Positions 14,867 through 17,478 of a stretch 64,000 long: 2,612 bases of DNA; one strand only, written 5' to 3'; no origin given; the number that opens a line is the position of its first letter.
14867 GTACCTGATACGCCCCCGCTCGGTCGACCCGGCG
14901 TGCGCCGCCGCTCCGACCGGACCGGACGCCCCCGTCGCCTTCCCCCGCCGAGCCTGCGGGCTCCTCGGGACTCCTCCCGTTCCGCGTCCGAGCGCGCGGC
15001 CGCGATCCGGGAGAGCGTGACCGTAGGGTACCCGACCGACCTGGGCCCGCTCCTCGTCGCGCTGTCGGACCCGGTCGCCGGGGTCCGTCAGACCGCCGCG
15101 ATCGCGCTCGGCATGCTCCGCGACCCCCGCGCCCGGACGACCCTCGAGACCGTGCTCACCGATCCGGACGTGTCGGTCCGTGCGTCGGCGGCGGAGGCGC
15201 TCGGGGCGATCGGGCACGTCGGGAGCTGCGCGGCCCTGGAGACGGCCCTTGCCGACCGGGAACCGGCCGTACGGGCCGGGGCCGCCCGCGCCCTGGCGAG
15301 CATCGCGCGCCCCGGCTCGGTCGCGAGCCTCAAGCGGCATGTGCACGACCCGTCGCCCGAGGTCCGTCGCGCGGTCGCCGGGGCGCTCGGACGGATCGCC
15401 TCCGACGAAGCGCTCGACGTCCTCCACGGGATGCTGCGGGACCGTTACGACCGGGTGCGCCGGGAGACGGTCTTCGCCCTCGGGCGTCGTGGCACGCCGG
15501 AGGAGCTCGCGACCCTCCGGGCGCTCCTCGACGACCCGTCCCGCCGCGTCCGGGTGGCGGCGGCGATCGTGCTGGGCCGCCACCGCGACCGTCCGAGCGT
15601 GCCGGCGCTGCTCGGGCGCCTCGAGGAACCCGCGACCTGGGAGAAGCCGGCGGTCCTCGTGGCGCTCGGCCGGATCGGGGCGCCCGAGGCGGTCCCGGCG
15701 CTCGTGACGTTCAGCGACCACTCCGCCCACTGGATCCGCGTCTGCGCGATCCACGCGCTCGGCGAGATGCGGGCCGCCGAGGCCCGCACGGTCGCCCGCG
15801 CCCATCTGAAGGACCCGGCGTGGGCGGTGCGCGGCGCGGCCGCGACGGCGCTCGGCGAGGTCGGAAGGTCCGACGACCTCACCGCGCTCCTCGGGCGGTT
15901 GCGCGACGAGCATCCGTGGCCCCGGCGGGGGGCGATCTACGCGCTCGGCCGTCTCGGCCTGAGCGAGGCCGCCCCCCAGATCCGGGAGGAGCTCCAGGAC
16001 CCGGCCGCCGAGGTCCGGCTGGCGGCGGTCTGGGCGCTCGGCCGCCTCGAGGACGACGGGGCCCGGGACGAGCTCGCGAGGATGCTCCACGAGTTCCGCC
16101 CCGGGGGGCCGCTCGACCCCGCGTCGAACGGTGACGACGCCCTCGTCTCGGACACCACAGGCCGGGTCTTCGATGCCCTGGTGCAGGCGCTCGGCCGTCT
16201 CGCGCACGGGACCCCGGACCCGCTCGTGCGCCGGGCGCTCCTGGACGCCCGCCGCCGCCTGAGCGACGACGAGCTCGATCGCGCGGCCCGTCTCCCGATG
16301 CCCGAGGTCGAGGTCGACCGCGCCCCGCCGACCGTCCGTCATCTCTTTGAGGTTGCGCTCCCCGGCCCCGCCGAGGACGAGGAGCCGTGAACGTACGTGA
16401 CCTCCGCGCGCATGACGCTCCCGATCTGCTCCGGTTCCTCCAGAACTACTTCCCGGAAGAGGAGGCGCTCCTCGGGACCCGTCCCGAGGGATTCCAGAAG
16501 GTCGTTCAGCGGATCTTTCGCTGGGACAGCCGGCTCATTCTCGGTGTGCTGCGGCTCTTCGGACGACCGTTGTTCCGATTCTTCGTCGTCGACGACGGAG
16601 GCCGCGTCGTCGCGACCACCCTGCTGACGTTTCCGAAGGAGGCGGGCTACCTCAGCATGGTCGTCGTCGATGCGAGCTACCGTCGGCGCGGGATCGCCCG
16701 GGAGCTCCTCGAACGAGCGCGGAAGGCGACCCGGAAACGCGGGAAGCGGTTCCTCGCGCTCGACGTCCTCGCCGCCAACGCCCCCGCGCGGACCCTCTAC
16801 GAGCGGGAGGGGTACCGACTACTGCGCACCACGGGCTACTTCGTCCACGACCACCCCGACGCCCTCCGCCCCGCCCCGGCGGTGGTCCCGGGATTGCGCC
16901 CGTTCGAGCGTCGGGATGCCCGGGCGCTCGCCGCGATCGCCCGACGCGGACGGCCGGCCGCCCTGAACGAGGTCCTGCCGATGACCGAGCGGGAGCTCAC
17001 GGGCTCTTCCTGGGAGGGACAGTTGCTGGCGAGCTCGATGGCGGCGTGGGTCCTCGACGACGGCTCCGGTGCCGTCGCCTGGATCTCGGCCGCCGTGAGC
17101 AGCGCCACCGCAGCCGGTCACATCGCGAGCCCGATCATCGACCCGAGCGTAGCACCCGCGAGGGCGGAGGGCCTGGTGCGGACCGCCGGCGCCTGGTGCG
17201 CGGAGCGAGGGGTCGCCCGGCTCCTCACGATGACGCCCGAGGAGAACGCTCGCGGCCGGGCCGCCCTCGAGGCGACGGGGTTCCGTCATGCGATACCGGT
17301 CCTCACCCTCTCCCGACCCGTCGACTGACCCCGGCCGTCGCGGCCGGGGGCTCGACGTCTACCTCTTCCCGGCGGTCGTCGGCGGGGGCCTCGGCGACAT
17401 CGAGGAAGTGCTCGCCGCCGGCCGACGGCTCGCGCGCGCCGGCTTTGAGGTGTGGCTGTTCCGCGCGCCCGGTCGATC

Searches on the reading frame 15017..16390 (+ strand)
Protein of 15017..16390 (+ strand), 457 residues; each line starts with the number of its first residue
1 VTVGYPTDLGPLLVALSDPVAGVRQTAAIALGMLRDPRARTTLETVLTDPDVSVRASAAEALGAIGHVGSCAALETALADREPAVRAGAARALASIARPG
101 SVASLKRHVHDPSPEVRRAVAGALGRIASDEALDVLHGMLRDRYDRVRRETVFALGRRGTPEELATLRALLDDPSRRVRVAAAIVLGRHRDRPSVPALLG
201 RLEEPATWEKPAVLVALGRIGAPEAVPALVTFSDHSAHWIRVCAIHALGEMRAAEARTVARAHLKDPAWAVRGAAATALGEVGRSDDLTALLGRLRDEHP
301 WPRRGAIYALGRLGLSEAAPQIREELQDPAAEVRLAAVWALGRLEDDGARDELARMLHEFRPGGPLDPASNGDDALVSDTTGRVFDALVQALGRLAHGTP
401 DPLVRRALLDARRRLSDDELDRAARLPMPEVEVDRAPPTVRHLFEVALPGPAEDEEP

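Call 11: search_protein_families(library=pfam, proteins=[window:15017-16390:+], max_evalue=0.01)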
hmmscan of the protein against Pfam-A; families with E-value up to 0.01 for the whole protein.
window:15017-16390:+ (457 aa): 12 families
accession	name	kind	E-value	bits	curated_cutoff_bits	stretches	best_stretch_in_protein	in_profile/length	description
PF13646.12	HEAT_2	-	7e-75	247.8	27.7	7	74-155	4-87/88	HEAT repeats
PF02985.28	HEAT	-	1.4e-40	133.8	23.5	3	105-129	5-29/31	HEAT repeat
PF03130.22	HEAT_PBS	-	9.1e-31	103.2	20.9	1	303-328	2-27/27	PBS lyase HEAT-like repeat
PF13513.12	HEAT_EZ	-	1.1e-26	93.2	27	1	303-344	4-55/55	HEAT-like repeat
PF12717.13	Cnd1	-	1.1e-12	48.7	26.4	0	10-65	24-85/162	non-SMC mitotic condensation complex subunit 1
PF21581.3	SCD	-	2.4e-07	31.4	27.5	0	326-347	39-60/75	Stromalin conservative domain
PF00514.29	Arm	-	3.8e-05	24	20.6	0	98-129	10-41/41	Armadillo/beta-catenin-like repeat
PF20168.4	PDS5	-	0.00033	19.1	27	0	80-149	295-378/1053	Sister chromatid cohesion protein PDS5 protein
PF01602.26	Adaptin_N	-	0.0012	17.9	37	0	44-141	85-194/524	Adaptin N terminal region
PF14668.11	RICTOR_V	-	0.0015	19.2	27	0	263-292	36-65/71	Rapamycin-insensitive companion of mTOR, domain 5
PF12765.13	Cohesin_HEAT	-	0.0025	18.6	21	0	104-120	22-38/42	HEAT repeat associated with sister chromatid cohesion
PF24492.1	HEAT_ECM29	-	0.0026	18.3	27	0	72-104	115-147/160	Proteasome adapter and scaffold protein ECM29, HEAT-repeat domain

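Call 15: search_protein_families(library=ncbifam, proteins=[window:15017-16390:+], max_evalue=0.001)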
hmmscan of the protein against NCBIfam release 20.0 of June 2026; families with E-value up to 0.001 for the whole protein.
window:15017-16390:+ (457 aa): 8 families
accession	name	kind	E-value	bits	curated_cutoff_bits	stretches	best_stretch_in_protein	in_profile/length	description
NF045915.1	PhycobilmeDegNblB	equivalog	1.2e-28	100.1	300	3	16-150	76-211/214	phycobilisome degradation protein NblB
NF010374.0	PRK13800.1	equivalog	5.7e-27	94.3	1196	2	4-248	649-895/898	fumarate reductase/succinate dehydrogenase flavoprotein subunit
NF058502.1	phyc_lyase_CpcE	equivalog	1.3e-17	64.2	330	2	127-253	31-176/260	C-phycocyanin alpha-cysteine-84 phycocyanobilin lyase subunit CpcE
TIGR02270.1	TIGR02270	subfamily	7.2e-16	58.2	206.8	1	17-206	96-282/410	TIGR02270 family protein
NF058505.1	phyc_lyase_CpeY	equivalog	1.6e-15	56.6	600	0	87-180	34-134/419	C-phycoerythrin alpha-cysteine-82 phycoerythrobilin lyase CpeY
NF007244.0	PRK09687.1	equivalog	2.9e-14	53.1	275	1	99-233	128-263/285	putative lyase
NF045662.1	DVU0298_fam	equivalog_domain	1.2e-11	44.6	75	1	298-358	120-186/213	DVU0298 family protein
NF058515.1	phyc_lyase_CpcF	equivalog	4.8e-08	32.8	220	0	76-130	67-122/200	C-phycocyanin alpha-cysteine-84 phycocyanobilin lyase subunit CpcF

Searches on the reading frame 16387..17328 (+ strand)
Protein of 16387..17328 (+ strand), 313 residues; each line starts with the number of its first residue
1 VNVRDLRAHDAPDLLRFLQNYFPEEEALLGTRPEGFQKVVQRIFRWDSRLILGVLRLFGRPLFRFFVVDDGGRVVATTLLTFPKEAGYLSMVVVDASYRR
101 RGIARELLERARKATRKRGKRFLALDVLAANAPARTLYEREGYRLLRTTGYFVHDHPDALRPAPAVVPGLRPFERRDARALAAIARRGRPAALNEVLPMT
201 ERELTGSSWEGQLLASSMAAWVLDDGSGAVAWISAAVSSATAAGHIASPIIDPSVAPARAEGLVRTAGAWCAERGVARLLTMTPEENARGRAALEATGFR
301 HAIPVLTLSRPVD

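Call 11: search_protein_families(library=pfam, proteins=[window:16387-17328:+], max_evalue=0.01)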
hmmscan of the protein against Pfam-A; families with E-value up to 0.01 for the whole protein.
window:16387-17328:+ (313 aa): 8 families
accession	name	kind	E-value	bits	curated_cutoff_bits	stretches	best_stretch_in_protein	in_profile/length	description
PF00583.31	Acetyltransf_1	-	1.1e-16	61.6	20.7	1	58-143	28-116/116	Acetyltransferase (GNAT) family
PF13508.13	Acetyltransf_7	-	2.2e-13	50.8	27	1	64-144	4-83/84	Acetyltransferase (GNAT) domain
PF13673.13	Acetyltransf_10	-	2.4e-10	40.9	23.6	1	64-146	32-110/128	Acetyltransferase (GNAT) domain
PF08445.16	FR47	-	1.2e-09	38.4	22.1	1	84-149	19-83/86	FR47-like protein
PF13527.13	Acetyltransf_9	-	3.3e-07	30.8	25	1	85-145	71-126/127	Acetyltransferase (GNAT) domain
PF13302.13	Acetyltransf_3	-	0.00016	22.8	25.4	0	4-143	5-137/138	Acetyltransferase (GNAT) domain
PF14542.12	Acetyltransf_CG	-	0.00077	20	30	1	86-121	24-59/80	GCN5-related N-acetyl-transferase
PF13480.13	Acetyltransf_6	-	0.0024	18.4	22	1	42-122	48-131/143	Acetyltransferase (GNAT) domain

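Call 15: search_protein_families(library=ncbifam, proteins=[window:16387-17328:+], max_evalue=0.001)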
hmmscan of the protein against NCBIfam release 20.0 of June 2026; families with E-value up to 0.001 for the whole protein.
window:16387-17328:+ (313 aa): 13 families
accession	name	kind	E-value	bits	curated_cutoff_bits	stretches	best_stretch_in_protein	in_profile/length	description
NF002959.0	PRK03624.1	equivalog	2.9e-13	49.8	124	1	65-144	51-130/147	GNAT family acetyltransferase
TIGR01575.1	rimI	equivalog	1.2e-12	48.2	86.4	1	63-152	32-122/132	ribosomal protein S18-alanine N-acetyltransferase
NF049894.1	CG3035_N_ac_Glu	equivalog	7.6e-06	25.3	280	1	89-145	235-291/300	N-acetylglutamate synthase, CG3035 family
NF043067.1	AAC_6p_group_E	equivalog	1.4e-05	25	140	1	86-144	70-128/140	aminoglycoside 6'-N-acetyltransferase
NF040503.1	resist_ArsN1a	equivalog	1.5e-05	24.7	170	0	92-144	82-134/159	arsinothricin resistance N-acetyltransferase ArsN1 family A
NF008212.0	PRK10975.1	equivalog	5e-05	23.2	219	0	83-151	160-228/232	dTDP-4-amino-4,6-dideoxy-D-galactose acyltransferase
NF007025.1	PRK09491.1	equivalog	5.3e-05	23.2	173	1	89-143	65-119/145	ribosomal protein S18-alanine N-acetyltransferase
NF000487.1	stat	exception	0.00015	21.4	420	1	93-144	111-162/189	streptothricin N-acetyltransferase STAT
NF038102.1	AAC_6p_III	exception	0.00019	21.6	305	0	88-143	86-141/156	tobramycin N-acetyltransferase AAC(6')-III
NF040501.1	resist_ArsN2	equivalog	0.00023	20.8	125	1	63-144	24-102/133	arsenic resistance N-acetyltransferase ArsN2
NF033083.0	AAC_3_I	equivalog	0.00031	20.9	200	1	88-144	79-135/145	AAC(3)-I family aminoglycoside N-acetyltransferase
NF002367.0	PRK01346.1-4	subfamily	0.00079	18.5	259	1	64-145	46-132/411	hypothetical protein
NF000108.1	AAC_2p_Ia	exception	0.00081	19.5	350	0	82-147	71-132/178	aminoglycoside N-acetyltransferase AAC(2')-Ia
